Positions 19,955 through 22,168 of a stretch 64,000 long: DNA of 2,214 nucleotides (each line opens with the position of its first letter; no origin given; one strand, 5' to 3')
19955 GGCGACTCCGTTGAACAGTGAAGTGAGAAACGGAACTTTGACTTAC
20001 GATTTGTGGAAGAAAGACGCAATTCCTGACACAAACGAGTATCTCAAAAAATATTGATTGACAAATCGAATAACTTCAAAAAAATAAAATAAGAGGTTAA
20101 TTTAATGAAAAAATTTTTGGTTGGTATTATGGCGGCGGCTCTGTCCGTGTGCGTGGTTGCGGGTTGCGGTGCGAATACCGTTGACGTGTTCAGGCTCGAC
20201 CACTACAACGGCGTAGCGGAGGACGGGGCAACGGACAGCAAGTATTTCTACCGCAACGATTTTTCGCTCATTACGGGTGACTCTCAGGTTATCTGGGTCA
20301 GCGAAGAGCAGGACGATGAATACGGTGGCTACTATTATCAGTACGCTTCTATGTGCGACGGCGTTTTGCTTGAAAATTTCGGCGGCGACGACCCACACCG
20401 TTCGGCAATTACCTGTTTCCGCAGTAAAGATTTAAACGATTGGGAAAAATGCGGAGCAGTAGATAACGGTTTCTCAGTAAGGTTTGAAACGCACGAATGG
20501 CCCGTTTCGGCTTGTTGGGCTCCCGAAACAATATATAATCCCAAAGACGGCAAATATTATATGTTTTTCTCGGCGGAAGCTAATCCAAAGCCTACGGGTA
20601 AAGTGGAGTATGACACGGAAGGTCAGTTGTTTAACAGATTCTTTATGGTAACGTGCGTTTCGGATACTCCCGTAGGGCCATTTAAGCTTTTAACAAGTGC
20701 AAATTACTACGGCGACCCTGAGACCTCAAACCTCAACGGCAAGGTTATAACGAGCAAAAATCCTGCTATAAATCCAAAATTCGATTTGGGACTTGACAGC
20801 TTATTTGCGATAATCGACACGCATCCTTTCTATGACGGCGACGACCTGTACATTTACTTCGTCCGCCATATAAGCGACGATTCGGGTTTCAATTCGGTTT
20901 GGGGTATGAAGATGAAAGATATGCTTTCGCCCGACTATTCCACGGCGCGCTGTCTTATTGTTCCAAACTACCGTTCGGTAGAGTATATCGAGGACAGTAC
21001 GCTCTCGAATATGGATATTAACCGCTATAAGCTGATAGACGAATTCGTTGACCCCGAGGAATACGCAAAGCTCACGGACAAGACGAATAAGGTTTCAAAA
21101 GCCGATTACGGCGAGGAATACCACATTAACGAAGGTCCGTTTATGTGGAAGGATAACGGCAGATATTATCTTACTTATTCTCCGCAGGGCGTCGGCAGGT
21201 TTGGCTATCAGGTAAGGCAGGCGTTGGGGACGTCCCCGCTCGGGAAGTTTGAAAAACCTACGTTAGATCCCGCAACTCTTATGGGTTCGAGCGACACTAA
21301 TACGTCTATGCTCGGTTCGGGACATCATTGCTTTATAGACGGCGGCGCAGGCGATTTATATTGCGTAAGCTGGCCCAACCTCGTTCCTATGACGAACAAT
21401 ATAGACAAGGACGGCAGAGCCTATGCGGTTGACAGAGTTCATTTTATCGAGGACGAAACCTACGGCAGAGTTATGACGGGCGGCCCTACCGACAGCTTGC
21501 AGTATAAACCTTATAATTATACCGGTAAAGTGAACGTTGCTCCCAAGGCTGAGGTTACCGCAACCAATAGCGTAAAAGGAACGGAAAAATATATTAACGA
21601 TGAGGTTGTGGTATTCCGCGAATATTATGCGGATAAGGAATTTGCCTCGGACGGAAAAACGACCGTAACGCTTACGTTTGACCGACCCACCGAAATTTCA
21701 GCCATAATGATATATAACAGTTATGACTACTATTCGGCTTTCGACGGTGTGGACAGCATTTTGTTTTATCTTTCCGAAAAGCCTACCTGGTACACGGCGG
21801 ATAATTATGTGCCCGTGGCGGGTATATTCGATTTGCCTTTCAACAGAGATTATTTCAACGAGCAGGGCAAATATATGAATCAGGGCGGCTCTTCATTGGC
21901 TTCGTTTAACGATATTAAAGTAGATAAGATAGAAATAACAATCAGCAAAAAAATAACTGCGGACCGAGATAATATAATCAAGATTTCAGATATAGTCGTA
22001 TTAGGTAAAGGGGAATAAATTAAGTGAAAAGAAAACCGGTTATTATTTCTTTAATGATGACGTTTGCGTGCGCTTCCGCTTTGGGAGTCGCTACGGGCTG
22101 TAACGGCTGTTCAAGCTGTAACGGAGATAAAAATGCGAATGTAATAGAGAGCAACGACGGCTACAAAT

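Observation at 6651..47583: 17-bp direct repeat of the tRNA-Trp 3' end brackets a 40.9-kb island carrying defence, DNA-repair and glycan-utilisation cargo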

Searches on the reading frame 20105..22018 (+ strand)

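Call 8: search_protein_families(library=pfam, proteins=[window:20105-22018:+])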
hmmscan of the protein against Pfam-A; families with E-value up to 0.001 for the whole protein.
window:20105-22018:+ (637 aa): 1 family
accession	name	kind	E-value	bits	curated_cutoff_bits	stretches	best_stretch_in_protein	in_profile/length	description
PF04616.20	Glyco_hydro_43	-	9.2e-22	78.2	32.2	2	321-452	160-287/288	Glycosyl hydrolases family 43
